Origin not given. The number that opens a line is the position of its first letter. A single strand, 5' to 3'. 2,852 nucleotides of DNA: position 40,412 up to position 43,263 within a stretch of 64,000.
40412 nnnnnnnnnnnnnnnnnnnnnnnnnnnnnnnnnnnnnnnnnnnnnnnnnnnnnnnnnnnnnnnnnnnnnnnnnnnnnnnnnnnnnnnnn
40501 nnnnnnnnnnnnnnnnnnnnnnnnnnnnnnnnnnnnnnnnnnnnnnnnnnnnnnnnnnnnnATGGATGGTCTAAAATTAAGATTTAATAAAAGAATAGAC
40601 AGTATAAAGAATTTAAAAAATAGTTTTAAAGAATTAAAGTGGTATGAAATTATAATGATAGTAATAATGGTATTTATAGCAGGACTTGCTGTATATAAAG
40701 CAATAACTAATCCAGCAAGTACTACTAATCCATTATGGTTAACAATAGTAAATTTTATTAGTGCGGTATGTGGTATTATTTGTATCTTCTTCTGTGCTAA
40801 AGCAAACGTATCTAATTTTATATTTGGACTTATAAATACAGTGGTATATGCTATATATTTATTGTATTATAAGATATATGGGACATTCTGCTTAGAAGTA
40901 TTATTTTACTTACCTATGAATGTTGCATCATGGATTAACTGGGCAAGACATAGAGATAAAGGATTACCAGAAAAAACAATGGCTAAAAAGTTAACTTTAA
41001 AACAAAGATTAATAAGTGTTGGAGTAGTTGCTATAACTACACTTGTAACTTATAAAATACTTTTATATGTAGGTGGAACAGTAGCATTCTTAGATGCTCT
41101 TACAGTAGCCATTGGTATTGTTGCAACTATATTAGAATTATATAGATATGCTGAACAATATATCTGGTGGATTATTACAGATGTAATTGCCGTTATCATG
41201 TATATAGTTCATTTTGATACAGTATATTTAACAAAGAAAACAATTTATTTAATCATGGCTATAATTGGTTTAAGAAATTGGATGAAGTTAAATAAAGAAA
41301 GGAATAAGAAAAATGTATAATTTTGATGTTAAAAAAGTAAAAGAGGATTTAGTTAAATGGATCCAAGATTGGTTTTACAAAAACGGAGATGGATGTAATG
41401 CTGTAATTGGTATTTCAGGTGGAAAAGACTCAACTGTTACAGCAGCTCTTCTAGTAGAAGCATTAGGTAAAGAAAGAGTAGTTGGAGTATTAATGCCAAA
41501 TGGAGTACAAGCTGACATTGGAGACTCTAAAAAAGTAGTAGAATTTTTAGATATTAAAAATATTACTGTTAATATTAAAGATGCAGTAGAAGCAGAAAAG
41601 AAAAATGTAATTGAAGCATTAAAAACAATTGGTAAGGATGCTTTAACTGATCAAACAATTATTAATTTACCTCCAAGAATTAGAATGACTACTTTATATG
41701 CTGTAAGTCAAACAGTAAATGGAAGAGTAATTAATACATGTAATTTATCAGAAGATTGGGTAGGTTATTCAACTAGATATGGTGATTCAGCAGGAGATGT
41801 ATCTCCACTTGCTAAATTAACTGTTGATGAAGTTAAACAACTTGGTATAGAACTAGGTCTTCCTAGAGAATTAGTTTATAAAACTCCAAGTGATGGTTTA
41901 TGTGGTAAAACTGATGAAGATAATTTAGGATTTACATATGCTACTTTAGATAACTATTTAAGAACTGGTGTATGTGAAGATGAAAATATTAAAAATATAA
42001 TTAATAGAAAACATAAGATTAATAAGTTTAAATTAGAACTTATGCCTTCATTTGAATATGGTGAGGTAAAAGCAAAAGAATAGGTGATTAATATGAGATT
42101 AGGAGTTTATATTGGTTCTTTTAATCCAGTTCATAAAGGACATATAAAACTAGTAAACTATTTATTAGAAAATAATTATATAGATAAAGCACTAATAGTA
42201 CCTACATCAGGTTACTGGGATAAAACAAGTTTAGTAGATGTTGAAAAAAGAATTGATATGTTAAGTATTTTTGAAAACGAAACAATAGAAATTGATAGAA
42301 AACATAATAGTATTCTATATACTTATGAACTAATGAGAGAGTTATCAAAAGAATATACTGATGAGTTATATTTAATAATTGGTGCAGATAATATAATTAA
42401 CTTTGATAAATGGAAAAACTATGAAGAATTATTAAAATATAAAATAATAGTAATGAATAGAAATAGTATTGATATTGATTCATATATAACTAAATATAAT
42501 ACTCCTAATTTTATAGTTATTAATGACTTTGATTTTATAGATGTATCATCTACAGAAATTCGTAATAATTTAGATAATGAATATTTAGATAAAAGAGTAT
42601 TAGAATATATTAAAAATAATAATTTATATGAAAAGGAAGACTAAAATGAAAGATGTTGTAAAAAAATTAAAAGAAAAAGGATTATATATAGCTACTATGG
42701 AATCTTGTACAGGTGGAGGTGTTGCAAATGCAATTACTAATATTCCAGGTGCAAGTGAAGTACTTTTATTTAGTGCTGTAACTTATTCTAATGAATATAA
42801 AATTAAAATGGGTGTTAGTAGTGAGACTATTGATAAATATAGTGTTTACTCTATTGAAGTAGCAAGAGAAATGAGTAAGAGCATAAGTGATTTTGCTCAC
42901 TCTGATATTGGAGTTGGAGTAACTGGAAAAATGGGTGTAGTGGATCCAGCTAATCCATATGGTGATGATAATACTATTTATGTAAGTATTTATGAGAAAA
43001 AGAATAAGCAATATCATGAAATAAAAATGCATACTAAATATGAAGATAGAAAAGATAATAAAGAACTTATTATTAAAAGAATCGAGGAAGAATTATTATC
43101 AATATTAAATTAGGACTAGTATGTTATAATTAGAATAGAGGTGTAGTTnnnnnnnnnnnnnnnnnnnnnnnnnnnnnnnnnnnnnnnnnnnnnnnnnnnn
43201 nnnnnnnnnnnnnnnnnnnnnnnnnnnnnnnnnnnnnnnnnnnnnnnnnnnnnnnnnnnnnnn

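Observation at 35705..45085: Thirteen-gene NAD salvage/recycling operon carrying its own NrtR regulator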

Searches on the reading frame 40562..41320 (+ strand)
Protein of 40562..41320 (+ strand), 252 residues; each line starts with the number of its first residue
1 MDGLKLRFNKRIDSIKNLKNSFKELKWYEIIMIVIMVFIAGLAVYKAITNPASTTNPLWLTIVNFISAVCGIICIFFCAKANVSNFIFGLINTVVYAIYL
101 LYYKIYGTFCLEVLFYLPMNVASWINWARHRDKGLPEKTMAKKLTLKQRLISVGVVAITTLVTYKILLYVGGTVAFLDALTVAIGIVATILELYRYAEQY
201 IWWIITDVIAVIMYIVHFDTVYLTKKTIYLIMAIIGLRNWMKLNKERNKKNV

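Call 3: search_protein_families(library=pfam, proteins=[window:40562-41320:+], max_evalue=0.01)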
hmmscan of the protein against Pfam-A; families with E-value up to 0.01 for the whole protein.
window:40562-41320:+ (252 aa): 1 family
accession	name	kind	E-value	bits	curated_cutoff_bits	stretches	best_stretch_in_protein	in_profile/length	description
PF04973.17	NMN_transporter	-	1.5e-37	129.7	27.3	1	62-242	2-175/175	Nicotinamide mononucleotide transporter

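Call 5: search_protein_families(library=ncbifam, proteins=[window:40562-41320:+], max_evalue=0.01)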
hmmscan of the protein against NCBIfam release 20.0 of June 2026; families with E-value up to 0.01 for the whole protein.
window:40562-41320:+ (252 aa): 2 families
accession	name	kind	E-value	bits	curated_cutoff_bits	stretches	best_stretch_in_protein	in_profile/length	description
TIGR01528.1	NMN_trans_PnuC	equivalog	1e-37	129.9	42.45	1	61-246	2-187/187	nicotinamide riboside transporter PnuC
NF011926.0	PRK15397.1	subfamily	3.1e-19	69.8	335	2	60-164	22-126/239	nicotinamide riboside transporter PnuC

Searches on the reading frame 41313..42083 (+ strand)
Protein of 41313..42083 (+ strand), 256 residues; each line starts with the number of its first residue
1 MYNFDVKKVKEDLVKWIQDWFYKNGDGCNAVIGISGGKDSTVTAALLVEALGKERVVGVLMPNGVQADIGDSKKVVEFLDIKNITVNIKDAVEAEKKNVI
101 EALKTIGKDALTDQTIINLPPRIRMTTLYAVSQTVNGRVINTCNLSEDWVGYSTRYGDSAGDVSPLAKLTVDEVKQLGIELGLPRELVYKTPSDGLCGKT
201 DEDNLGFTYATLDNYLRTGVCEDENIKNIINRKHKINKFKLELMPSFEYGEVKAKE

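Call 3: search_protein_families(library=pfam, proteins=[window:41313-42083:+], max_evalue=0.01)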
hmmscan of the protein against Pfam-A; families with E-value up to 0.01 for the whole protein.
window:41313-42083:+ (256 aa): 3 families
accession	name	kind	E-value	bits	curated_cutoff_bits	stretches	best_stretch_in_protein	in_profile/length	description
PF02540.23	NAD_synthase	-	4.4e-51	173.8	21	1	11-237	3-221/242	NAD synthase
PF03054.22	tRNA_Me_trans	-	0.00043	20.4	20.6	0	31-91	4-75/202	tRNA methyl transferase HUP domain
PF06508.19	QueC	-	0.00049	20.1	22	1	30-118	2-90/210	Queuosine biosynthesis protein QueC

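Call 5: search_protein_families(library=ncbifam, proteins=[window:41313-42083:+], max_evalue=0.01)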
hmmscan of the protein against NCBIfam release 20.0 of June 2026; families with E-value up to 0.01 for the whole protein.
window:41313-42083:+ (256 aa): 17 families
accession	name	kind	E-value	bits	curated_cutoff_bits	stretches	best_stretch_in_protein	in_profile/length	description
NF010587.0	PRK13980.1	equivalog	1.1e-51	175.5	255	1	3-231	8-229/267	NAD+ synthase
TIGR00552.1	nadE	equivalog_domain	2.5e-50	171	63.65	1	7-245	3-241/251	NAD(+) synthase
NF001979.1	PRK00768.1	equivalog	4.2e-37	128.1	250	1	11-240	22-259/266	NAD(+) synthase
NF010588.0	PRK13981.1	equivalog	8.2e-34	116.9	479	1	11-237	270-500/546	NAD+ synthase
NF002048.0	PRK00876.1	subfamily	3.9e-25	88.3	313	2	3-94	13-106/330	NAD(+) synthase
NF000848.1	PRK00074.1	equivalog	2.3e-12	46.3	400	2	28-106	214-288/512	glutamine-hydrolyzing GMP synthase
TIGR00884.1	guaA_Cterm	equivalog_domain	1.9e-11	43.9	338.75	2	29-105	18-89/310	glutamine-hydrolyzing GMP synthase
NF002730.0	PRK02628.1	equivalog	7.5e-09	34.3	473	1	29-158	361-496/677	NAD(+) synthase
NF001138.1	PRK00143.1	equivalog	4.5e-05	22.6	284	1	31-92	3-72/345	tRNA 2-thiouridine(34) synthase MnmA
TIGR00420.1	trmU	equivalog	9e-05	21.5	236.95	1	30-92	3-75/351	tRNA 2-thiouridine(34) synthase MnmA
TIGR03573.1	WbuX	subfamily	0.00012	21.6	203.2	1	4-90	37-124/344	N-acetyl sugar amidotransferase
TIGR00364.1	TIGR00364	equivalog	0.00016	21.3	150.3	1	30-104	1-75/201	7-cyano-7-deazaguanine synthase QueC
TIGR00268.2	TIGR00268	equivalog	0.0023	17.3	150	1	30-99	16-84/259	ATP-dependent sacrificial sulfur transferase LarE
NF010392.0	PRK13820.1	equivalog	0.006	15.6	512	1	30-103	5-77/395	argininosuccinate synthase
NF005316.0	PRK06850.1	equivalog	0.0061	15.4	536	0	9-51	13-53/505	hypothetical protein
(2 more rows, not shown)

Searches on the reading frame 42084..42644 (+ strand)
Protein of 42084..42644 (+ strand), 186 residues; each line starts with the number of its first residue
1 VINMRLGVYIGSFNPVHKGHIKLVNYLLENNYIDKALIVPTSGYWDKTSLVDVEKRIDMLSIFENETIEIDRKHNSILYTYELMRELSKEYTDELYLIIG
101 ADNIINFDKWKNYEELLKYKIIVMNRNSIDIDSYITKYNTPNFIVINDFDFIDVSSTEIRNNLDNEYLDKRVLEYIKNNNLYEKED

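Call 3: search_protein_families(library=pfam, proteins=[window:42084-42644:+], max_evalue=0.01)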
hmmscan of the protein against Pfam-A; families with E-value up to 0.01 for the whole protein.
window:42084-42644:+ (186 aa): 1 family
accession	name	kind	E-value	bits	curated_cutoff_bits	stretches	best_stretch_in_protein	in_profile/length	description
PF01467.32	CTP_transf_like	-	1.1e-17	64.9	21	1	8-161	1-132/133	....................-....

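Call 5: search_protein_families(library=ncbifam, proteins=[window:42084-42644:+], max_evalue=0.01)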
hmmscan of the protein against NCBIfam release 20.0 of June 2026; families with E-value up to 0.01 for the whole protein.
window:42084-42644:+ (186 aa): 18 families
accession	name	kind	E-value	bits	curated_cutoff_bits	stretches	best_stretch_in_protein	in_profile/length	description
TIGR00482.1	TIGR00482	equivalog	9.4e-34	117.1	112.45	1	8-182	1-194/194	nicotinate (nicotinamide) nucleotide adenylyltransferase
NF005519.0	PRK07152.1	equivalog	1.9e-33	115.9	315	1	4-184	1-186/361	nicotinate-nucleotide adenylyltransferase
NF000840.1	PRK00071.1-3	equivalog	6.5e-27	94.3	150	1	4-184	6-200/201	nicotinate-nucleotide adenylyltransferase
NF000841.0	PRK00071.1-4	equivalog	3e-23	82.6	197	1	4-183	7-193/194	nicotinate-nucleotide adenylyltransferase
NF000839.0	PRK00071.1-1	equivalog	5.5e-18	65.7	187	1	7-132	9-143/219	nicotinate-nucleotide adenylyltransferase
NF000842.0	PRK00071.2-1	equivalog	9.7e-16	57.9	167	1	12-184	10-186/191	nicotinate-nucleotide adenylyltransferase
NF005410.0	PRK06973.1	equivalog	1.2e-15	57.5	214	1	4-131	22-161/243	nicotinate-nucleotide adenylyltransferase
NF000843.0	PRK00071.2-2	equivalog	5.1e-14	52.3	240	1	3-131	11-146/212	nicotinate-nucleotide adenylyltransferase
NF006479.0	PRK08887.1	equivalog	7e-13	48.8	164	1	5-133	3-139/174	nicotinate-nicotinamide nucleotide adenylyltransferase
NF000846.0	PRK00071.2-5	equivalog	3.8e-11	42.9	329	1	3-126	18-148/210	nicotinate-nucleotide adenylyltransferase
NF000845.0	PRK00071.2-4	equivalog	5.8e-11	42.2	210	1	4-130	8-141/197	nicotinate-nucleotide adenylyltransferase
TIGR00125.1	cyt_tran_rel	domain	1.7e-08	34.5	27.7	1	7-62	2-58/65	adenylyltransferase/cytidyltransferase family protein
TIGR01510.1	coaD_prev_kdtB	equivalog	9.7e-07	28.9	103.3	1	7-78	2-71/155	pantetheine-phosphate adenylyltransferase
TIGR01526.1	nadR_NMN_Atrans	equivalog_domain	5.9e-06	25.7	341.15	1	4-70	1-69/325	nicotinamide-nucleotide adenylyltransferase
NF003791.0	PRK05379.2-3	equivalog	0.00016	20.9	409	1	6-61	7-62/340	bifunctional nicotinamide-nucleotide adenylyltransferase/Nudix hydroxylase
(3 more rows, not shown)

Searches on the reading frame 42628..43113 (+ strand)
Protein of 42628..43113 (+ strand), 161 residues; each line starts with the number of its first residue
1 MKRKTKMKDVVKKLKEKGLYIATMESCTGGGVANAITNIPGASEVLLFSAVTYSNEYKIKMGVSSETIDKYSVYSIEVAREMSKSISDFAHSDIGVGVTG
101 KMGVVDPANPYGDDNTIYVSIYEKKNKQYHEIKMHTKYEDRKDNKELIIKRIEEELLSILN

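Call 4: search_protein_families(library=pfam, proteins=[window:42628-43113:+], max_evalue=0.01)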
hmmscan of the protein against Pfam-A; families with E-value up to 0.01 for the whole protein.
window:42628-43113:+ (161 aa): 1 family
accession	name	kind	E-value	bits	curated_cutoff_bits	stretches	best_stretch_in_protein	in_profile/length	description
PF02464.23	CinA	-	1.3e-30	106.6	23.5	1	6-150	4-145/155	Competence-damaged protein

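Call 6: search_protein_families(library=ncbifam, proteins=[window:42628-43113:+], max_evalue=0.01)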
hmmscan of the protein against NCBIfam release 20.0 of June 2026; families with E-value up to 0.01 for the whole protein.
window:42628-43113:+ (161 aa): 5 families
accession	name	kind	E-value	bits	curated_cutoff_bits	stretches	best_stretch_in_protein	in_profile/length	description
NF001813.0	PRK00549.1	equivalog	1.6e-26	93.2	379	1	8-146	261-397/414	competence/damage-inducible protein A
TIGR00199.1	PncC_domain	subfamily_domain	3.7e-26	92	68.9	1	11-145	2-131/149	nicotinamide-nucleotide amidohydrolase family protein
TIGR00200.1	cinA_nterm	subfamily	6.8e-20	71.1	243.15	1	7-141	262-395/414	CinA family nicotinamide mononucleotide deamidase-related protein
NF002975.0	PRK03661.1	equivalog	2.8e-19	69.3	212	1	9-104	12-108/164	nicotinamide-nucleotide amidase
NF002972.0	PRK03657.1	equivalog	3.9e-14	52.8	201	1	8-104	22-119/175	2-oxo-tetronate isomerase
